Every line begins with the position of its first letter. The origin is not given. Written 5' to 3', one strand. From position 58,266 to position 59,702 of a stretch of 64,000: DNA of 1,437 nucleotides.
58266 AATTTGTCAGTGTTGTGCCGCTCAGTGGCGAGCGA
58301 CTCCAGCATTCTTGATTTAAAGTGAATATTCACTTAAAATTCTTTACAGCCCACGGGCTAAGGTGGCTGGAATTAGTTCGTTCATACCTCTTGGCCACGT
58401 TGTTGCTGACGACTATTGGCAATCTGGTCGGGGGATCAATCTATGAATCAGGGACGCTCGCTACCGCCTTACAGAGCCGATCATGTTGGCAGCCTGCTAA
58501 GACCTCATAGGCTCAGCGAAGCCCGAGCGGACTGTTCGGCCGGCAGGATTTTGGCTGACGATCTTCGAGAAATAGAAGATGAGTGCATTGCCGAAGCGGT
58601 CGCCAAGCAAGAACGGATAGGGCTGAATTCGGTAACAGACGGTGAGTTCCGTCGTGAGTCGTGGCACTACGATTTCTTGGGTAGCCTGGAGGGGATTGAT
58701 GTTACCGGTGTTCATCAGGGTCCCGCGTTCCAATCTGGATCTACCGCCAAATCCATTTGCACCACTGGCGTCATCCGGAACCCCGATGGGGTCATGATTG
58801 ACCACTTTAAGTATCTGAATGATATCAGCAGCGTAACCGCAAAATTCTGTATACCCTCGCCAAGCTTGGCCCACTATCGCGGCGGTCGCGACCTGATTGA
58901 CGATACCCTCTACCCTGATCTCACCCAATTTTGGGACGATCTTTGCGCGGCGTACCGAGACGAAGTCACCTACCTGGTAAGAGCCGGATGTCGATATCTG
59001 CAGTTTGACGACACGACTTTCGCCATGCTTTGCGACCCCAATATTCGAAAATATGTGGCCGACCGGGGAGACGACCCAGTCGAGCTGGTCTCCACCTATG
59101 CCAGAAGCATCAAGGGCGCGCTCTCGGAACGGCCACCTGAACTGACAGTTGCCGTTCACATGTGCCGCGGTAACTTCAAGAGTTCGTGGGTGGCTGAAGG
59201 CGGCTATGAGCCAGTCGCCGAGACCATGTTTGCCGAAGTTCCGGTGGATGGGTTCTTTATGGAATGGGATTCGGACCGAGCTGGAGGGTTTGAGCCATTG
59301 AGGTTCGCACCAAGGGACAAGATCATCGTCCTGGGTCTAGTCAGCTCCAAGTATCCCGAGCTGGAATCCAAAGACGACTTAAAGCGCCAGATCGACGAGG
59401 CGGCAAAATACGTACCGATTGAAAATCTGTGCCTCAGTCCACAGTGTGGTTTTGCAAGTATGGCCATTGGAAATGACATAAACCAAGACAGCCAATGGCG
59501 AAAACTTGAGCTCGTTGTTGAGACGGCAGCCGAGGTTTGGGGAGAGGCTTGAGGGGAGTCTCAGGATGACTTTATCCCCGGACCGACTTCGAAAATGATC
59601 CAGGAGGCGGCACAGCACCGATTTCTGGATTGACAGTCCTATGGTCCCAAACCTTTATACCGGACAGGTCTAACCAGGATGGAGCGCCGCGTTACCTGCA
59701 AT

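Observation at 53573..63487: Second putative regulon: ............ boxes place a core-MetE enzyme inside an aromatic catabolic circuit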

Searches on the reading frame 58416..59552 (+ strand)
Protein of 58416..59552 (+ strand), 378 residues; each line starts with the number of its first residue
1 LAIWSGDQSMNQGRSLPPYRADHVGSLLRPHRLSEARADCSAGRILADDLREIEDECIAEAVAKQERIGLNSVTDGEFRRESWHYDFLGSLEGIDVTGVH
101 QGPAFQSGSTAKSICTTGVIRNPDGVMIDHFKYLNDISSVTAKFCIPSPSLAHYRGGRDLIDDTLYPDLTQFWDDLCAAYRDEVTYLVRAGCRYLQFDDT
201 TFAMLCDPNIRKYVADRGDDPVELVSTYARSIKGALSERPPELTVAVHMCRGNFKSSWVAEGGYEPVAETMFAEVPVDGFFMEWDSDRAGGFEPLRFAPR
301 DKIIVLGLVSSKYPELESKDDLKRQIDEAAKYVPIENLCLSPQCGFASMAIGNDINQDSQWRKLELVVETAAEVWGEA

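Call 8: search_protein_families(library=pfam, proteins=[window:58416-59552:+])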
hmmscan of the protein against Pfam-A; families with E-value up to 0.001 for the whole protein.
window:58416-59552:+ (378 aa): 1 family
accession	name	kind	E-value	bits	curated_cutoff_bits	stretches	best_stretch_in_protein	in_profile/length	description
PF01717.24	Meth_synt_2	-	8e-15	55.4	21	1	24-349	6-306/324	Cobalamin-independent synthase, Catalytic domain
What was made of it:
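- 58443..59552 (+): Single-barrel MetE-like protein, 369 aa, of the PRK06520 / YxjG-YxjH class. Proposed zinc-dependent homocysteine S-methyltransferase with an unknown methyl donor. PF01717 only (call 8).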

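Call 9: search_protein_families(library=ncbifam, proteins=[window:58416-59552:+])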
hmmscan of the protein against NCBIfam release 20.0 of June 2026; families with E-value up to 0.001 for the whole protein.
window:58416-59552:+ (378 aa): 7 families
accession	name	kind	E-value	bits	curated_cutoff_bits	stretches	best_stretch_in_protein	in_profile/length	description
NF005085.0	PRK06520.1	subfamily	2e-136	454.9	313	1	15-375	4-368/368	5-methyltetrahydropteroyltriglutamate--homocysteine S-methyltransferase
NF004875.0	PRK06233.1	equivalog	2.7e-98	329.2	576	1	17-375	8-372/373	vitamin B12 independent methionine synthase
NF003317.0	PRK04326.1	equivalog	1.1e-23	84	406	1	22-374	12-322/340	methionine synthase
NF006589.0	PRK09121.1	equivalog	1.4e-13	50.6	392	1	23-350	9-318/342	methionine synthase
NF003556.0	PRK05222.1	equivalog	4.7e-10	39.1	541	1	14-350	415-726/750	5-methyltetrahydropteroyltriglutamate--homocysteine S-methyltransferase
TIGR01371.1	met_syn_B12ind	equivalog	3.4e-08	33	929.95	1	15-346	422-729/754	5-methyltetrahydropteroyltriglutamate--homocysteine S-methyltransferase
NF002119.0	PRK00957.1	equivalog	5.1e-08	32.4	258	1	300-371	236-301/306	methionine synthase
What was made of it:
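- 58443..59552 (+): PRK06520 455 bits against 313 (call 9).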

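Call 13: find_homologous_proteins(query=window:58443-59549:+)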
Query window:58443-59549:+ (369 aa): 8000 proteins with E <= 0.001 among 8000 candidates; the best 120 are listed.
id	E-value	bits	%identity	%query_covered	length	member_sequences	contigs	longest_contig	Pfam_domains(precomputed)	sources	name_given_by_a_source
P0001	2.7e-244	828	96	100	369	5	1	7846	PF01717.25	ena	-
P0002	2.8e-178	611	69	99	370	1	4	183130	PF01717.25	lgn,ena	-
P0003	4.2e-177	607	70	99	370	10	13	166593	PF01717.25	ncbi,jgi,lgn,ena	jgi:5-methyltetrahydropteroyltriglutamate--homocysteine methyltransferase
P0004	8.2e-175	599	67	99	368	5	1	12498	PF01717.25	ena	-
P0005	1.6e-173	595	68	98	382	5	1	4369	PF01717.25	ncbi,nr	ncbi:MAG: 5-methyltetrahydropteroyltriglutamate--homocysteine S-methyltransferase, partial [Rhodospi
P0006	1.7e-173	595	68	99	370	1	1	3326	PF01717.25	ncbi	-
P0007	2.5e-172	591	68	99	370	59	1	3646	PF01717.25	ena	-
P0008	2.6e-172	591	67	99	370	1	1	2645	PF01717.25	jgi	-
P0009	3.0e-171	588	68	99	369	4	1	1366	PF01717.25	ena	-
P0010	4.2e-171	587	68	98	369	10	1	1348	PF01717.25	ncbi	-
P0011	6.9e-171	586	66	99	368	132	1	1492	PF01717.25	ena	-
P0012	2.6e-170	584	68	98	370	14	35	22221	PF01717.25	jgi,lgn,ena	jgi:5-methyltetrahydropteroyltriglutamate--homocysteine methyltransferase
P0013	3.7e-170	584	67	99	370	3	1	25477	PF01717.25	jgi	-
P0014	4.8e-170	584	67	99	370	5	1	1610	PF01717.25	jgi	jgi:5-methyltetrahydropteroyltriglutamate--homocysteine methyltransferase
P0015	6.3e-170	583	67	98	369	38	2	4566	PF01717.25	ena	-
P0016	1.8e-168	578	66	99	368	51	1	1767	PF01717.25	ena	-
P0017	2.5e-168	578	67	98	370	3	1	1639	PF01717.25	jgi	-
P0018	1.2e-167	576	68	99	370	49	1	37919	PF01717.25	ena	-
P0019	1.6e-167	575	65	99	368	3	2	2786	PF01717.25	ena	-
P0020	2.2e-167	575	66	99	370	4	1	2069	PF01717.25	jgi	jgi:5-methyltetrahydropteroyltriglutamate--homocysteine methyltransferase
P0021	6.6e-167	573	66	99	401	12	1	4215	PF01717.25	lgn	-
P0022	7.5e-167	573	66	99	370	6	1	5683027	PF01717.25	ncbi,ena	-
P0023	1.0e-166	573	65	98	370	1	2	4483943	PF01717.25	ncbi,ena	-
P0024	3.2e-166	571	65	100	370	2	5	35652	PF01717.25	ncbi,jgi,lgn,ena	-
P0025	3.1e-165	568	65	99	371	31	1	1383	PF01717.25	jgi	-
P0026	3.4e-165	568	65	99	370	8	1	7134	PF01717.25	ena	-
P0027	4.2e-164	564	66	100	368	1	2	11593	PF01717.25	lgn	-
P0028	6.4e-164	563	65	99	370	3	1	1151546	PF01717.25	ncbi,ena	-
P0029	7.4e-164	563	66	99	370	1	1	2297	PF01717.25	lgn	-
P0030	2.2e-163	562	67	98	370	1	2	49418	PF01717.25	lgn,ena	-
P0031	2.2e-162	558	-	-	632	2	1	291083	PF01717.25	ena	-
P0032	2.5e-162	558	65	97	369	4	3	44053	PF01717.25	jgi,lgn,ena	-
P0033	1.0e-161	556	65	99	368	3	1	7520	PF01717.25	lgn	-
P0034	4.7e-161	554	64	99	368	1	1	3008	PF01717.25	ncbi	-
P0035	1.1e-160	553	65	98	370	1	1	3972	PF01717.25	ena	-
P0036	1.4e-160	552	66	98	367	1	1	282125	PF01717.25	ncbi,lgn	-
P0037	8.1e-160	550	63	99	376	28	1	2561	PF01717.25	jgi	jgi:5-methyltetrahydropteroyltriglutamate--homocysteine methyltransferase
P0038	9.4e-160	550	64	99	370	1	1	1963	PF01717.25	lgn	-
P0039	2.9e-159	548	65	98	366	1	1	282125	PF01717.25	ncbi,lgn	-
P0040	4.4e-159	548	66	98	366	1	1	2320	PF01717.25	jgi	jgi:5-methyltetrahydropteroyltriglutamate--homocysteine methyltransferase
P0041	7.6e-159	547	65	97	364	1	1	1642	PF01717.25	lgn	-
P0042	1.5e-158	546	65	97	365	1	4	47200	PF01717.25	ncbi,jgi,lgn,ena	-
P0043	1.5e-158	546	65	98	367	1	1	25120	PF01717.25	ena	-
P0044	5.4e-158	544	64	98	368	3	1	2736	PF01717.25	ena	-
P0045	6.6e-158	544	64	98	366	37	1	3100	PF01717.25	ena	-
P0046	8.8e-158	543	62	98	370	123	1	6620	PF01717.25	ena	-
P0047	6.6e-157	540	64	98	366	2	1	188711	PF01717.25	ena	-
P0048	3.0e-156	538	-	-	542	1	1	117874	PF01717.25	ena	-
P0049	3.0e-156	538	61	99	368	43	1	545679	PF01717.25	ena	-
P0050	1.1e-155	536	63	99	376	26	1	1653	PF01717.25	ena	-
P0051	1.5e-155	536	63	98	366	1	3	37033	PF01717.25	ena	-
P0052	2.0e-155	535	63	97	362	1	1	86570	PF01717.25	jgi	jgi:5-methyltetrahydropteroyltriglutamate--homocysteine methyltransferase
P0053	5.9e-155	534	63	98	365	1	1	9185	PF01717.25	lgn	-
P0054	1.0e-154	533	64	98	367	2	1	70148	PF01717.25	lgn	-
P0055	2.1e-154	532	64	98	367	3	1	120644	PF01717.25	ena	-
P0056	3.6e-154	531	64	98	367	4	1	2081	PF01717.25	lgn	-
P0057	1.5e-153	529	63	99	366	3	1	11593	PF01717.25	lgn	-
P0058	8.8e-150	517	62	95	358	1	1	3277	PF01717.25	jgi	jgi:5-methyltetrahydropteroyltriglutamate--homocysteine methyltransferase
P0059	2.1e-149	516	62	98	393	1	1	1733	PF01717.25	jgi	-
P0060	3.8e-148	512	62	97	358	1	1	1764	PF01717.25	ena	-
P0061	2.8e-144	499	60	98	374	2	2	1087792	PF01717.25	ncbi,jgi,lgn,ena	-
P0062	9.4e-142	490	59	98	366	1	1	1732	PF01717.25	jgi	jgi:5-methyltetrahydropteroyltriglutamate--homocysteine methyltransferase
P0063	8.7e-139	481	58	98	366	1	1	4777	PF01717.25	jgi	jgi:5-methyltetrahydropteroyltriglutamate--homocysteine methyltransferase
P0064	1.0e-137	477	58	98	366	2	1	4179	PF01717.25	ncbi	-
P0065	1.5e-137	477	56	99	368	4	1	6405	PF01717.25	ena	-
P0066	4.1e-137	475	-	-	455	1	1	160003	PF01717.25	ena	-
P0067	1.2e-136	474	55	99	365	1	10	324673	PF01717.25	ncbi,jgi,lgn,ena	-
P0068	1.5e-136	473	58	98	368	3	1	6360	PF01717.25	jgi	jgi:5-methyltetrahydropteroyltriglutamate--homocysteine methyltransferase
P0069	8.1e-136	471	60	97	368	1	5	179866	PF01717.25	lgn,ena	-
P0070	3.0e-135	469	56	98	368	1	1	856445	PF01717.25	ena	-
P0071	5.0e-134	465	58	98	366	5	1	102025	PF01717.25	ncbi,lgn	-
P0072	1.6e-133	463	56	98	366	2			PF01717.25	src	-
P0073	3.6e-133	462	58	98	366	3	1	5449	PF01717.25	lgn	-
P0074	1.2e-132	461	57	99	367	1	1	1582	PF01717.25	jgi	jgi:5-methyltetrahydropteroyltriglutamate--homocysteine methyltransferase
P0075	1.4e-132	460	56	100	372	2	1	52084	PF01717.25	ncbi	-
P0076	1.6e-132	460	55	98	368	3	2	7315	PF01717.25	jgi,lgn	-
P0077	5.2e-132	458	58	99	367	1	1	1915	PF01717.25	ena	-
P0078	5.8e-132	458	-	-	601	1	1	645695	PF01717.25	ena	-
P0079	9.3e-132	458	55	98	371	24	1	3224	PF01717.25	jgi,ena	-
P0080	1.1e-131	457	55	98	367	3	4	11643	PF01717.25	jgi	jgi:5-methyltetrahydropteroyltriglutamate--homocysteine methyltransferase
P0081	1.4e-131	457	57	98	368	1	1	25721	PF01717.25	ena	-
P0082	1.8e-131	457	56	98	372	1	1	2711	PF01717.25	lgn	-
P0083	3.3e-131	456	57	99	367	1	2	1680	PF01717.25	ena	-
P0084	5.7e-131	455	55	98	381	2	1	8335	PF01717.25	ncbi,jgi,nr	ncbi:MAG: 5-methyltetrahydropteroyltriglutamate--homocysteine S-methyltransferase [Betaproteobacteri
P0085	7.0e-131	455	57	99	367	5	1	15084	PF01717.25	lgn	-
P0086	8.1e-131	454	58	98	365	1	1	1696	PF01717.25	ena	-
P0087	9.5e-131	454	54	99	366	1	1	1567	PF01717.25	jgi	jgi:5-methyltetrahydropteroyltriglutamate--homocysteine methyltransferase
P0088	9.8e-131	454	55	98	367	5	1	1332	PF01717.25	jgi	jgi:5-methyltetrahydropteroyltriglutamate--homocysteine methyltransferase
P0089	2.7e-130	453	56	98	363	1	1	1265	PF01717.25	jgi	jgi:5-methyltetrahydropteroyltriglutamate--homocysteine methyltransferase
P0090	2.9e-130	453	55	98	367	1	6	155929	PF01717.25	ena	-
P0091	4.2e-130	452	55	98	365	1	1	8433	PF01717.25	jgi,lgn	jgi:5-methyltetrahydropteroyltriglutamate--homocysteine methyltransferase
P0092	4.2e-130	452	55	98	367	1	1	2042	PF01717.25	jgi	jgi:5-methyltetrahydropteroyltriglutamate--homocysteine methyltransferase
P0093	4.4e-130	452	55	98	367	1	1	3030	PF01717.25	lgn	-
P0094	4.6e-130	452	55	98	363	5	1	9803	PF01717.25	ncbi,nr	ncbi:MAG TPA: 5-methyltetrahydropteroyltriglutamate--homocysteine S-methyltransferase [Burkholderial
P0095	6.3e-130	452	56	98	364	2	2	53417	PF01717.25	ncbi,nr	ncbi:MAG: 5-methyltetrahydropteroyltriglutamate--homocysteine S-methyltransferase [Burkholderiales b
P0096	1.1e-129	451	57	98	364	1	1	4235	PF01717.25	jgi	jgi:5-methyltetrahydropteroyltriglutamate--homocysteine methyltransferase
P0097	1.6e-129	450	54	98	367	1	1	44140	PF01717.25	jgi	jgi:methionine synthase II (cobalamin-independent)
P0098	1.9e-129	450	57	98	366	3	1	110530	PF01717.25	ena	-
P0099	2.1e-129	450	54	98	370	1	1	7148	PF01717.25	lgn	-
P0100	2.3e-129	450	56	98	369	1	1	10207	PF01717.25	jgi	jgi:5-methyltetrahydropteroyltriglutamate--homocysteine methyltransferase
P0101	4.4e-129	449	54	98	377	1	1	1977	PF01717.25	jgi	-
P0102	5.1e-129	449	58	98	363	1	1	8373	PF01717.25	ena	-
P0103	6.8e-129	448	57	98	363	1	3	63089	PF01717.25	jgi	jgi:5-methyltetrahydropteroyltriglutamate--homocysteine methyltransferase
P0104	7.5e-129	448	53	98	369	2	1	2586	PF01717.25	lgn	-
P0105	7.8e-129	448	55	98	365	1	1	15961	PF01717.25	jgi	jgi:5-methyltetrahydropteroyltriglutamate--homocysteine methyltransferase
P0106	8.0e-129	448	54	99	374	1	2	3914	PF01717.25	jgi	jgi:5-methyltetrahydropteroyltriglutamate--homocysteine methyltransferase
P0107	8.1e-129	448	56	98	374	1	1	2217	PF01717.25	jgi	-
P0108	9.2e-129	448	54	99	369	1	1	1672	PF01717.25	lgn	-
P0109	1.0e-128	448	57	98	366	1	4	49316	PF01717.25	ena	-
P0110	1.0e-128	448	56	98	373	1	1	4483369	PF01717.25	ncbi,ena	-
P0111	1.3e-128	447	52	98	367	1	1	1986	PF01717.25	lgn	-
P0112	1.4e-128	447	56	97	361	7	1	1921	PF01717.25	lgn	-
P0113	1.7e-128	447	56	97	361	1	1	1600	PF01717.25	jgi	jgi:methionine synthase II (cobalamin-independent)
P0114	2.1e-128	447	56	99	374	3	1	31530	PF01717.25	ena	-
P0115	2.1e-128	447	52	100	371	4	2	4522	PF01717.25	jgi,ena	-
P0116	2.2e-128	446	54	98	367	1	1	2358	PF01717.25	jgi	jgi:5-methyltetrahydropteroyltriglutamate--homocysteine methyltransferase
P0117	2.3e-128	446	54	99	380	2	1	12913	PF01717.25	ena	-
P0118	2.3e-128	446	57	98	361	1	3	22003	PF01717.25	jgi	jgi:5-methyltetrahydropteroyltriglutamate--homocysteine methyltransferase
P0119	2.3e-128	446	55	98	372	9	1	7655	PF01717.25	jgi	-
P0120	2.4e-128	446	57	98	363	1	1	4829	PF01717.25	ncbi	-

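Call 14: find_encoding_contigs(protein=P0001, flank=10000, max_places=3)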
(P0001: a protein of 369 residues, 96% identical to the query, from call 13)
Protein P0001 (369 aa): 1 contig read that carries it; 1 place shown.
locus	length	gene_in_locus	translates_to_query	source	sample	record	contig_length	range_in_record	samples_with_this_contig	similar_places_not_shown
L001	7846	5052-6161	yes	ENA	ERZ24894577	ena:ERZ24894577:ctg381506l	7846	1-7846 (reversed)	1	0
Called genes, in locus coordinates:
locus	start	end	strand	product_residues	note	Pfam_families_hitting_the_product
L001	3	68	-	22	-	?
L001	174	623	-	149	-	PF22665:WHD_DUF6293 (faint), PF22381:Staph_reg_Sar_Rot (weak), PF01047:MarR, PF12802:MarR_2, PF13463:HTH_27 (faint), PF13601:HTH_34 (weak)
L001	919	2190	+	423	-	PF01494:FAD_binding_3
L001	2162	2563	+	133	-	PF21274:Rng_hyd_C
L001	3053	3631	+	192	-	PF00107:ADH_zinc_N, PF13602:ADH_zinc_N_2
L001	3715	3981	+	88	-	-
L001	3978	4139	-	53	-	-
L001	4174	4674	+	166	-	PF00155:Aminotran_1_2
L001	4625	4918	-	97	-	-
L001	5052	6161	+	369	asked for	PF01717:Meth_synt_2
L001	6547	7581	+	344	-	PF03480:DctP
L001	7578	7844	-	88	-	?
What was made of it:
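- Checked: MarR most likely starts at 54022 (149 aa, as called in relatives, call 14), not at 54088.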

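Call 15: find_encoding_contigs(protein=P0003, flank=10000, max_places=4)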
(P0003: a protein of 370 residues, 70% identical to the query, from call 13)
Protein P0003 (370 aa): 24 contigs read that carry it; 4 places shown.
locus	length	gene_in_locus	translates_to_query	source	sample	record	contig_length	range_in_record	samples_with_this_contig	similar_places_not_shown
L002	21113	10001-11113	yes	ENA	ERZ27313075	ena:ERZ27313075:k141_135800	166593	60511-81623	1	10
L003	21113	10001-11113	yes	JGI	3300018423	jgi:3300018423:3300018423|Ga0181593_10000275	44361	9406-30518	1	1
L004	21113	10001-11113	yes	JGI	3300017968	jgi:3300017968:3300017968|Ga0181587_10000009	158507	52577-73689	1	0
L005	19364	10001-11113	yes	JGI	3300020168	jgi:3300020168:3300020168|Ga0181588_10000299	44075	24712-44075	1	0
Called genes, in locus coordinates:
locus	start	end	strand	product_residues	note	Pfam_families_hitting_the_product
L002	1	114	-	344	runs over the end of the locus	PF08240:ADH_N, PF00107:ADH_zinc_N, PF13602:ADH_zinc_N_2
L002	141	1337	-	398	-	PF02771:Acyl-CoA_dh_N, PF02770:Acyl-CoA_dh_M, PF00441:Acyl-CoA_dh_1, PF08028:Acyl-CoA_dh_2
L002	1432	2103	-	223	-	PF01841:Transglut_core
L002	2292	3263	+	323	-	PF01699:Na_Ca_ex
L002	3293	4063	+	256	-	PF00106:adh_short, PF08659:KR, PF13561:adh_short_C2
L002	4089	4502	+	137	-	PF02152:FolB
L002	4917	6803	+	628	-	PF01541:GIY-YIG, PF27096:UvrC_M, PF02151:UVR (weak), PF22920:UvrC_RNaseH, PF08459:UvrC_RNaseH_dom, PF12826:HHH_2 (weak), PF14520:HHH_5 (weak)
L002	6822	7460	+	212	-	PF01066:CDP-OH_P_transf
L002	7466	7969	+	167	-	PF03205:MobB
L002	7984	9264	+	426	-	PF03453:MoeA_N, PF00994:MoCF_biosynth, PF03454:MoeA_C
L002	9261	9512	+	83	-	PF02597:ThiS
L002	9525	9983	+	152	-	PF02391:MoaE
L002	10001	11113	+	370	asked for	PF01717:Meth_synt_2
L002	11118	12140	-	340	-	PF00355:Rieske, PF19298:KshA_C (faint), PF19112:VanA_C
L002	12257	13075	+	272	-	PF18306:LDcluster4, PF03641:Lysine_decarbox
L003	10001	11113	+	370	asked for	PF01717:Meth_synt_2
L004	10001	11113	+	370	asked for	PF01717:Meth_synt_2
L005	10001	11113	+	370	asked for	PF01717:Meth_synt_2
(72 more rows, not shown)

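Call 16: find_encoding_contigs(protein=P0022, flank=10000, max_places=2)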
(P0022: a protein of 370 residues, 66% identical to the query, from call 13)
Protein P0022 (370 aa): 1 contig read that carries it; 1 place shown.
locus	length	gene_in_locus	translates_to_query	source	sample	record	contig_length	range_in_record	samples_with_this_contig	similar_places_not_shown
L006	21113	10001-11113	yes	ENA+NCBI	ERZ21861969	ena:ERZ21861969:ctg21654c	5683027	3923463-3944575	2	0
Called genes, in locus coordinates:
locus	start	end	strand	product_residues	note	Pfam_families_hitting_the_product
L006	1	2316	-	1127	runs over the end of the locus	PF02384:N6_Mtase, PF07669:Eco57I (weak), PF18135:Type_ISP_C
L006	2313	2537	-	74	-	PF12441:CopG_antitoxin (weak)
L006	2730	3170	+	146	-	PF11008:DUF2846 (weak)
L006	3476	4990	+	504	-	PF00501:AMP-binding, PF13193:AMP-binding_C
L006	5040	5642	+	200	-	PF13417:GST_N_3, PF13409:GST_N_2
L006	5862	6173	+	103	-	PF01909:NTP_transf_2, PF18765:Polbeta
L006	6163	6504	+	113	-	PF01934:HepT-like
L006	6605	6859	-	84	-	PF19883:DUF6356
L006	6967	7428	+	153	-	PF13404:HTH_AsnC-type, PF13412:HTH_24, PF01037:AsnC_trans_reg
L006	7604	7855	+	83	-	PF01909:NTP_transf_2, PF18765:Polbeta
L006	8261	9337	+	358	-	-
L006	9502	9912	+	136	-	-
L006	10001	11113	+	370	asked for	PF01717:Meth_synt_2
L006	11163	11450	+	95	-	PF01381:HTH_3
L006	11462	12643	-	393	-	PF07883:Cupin_2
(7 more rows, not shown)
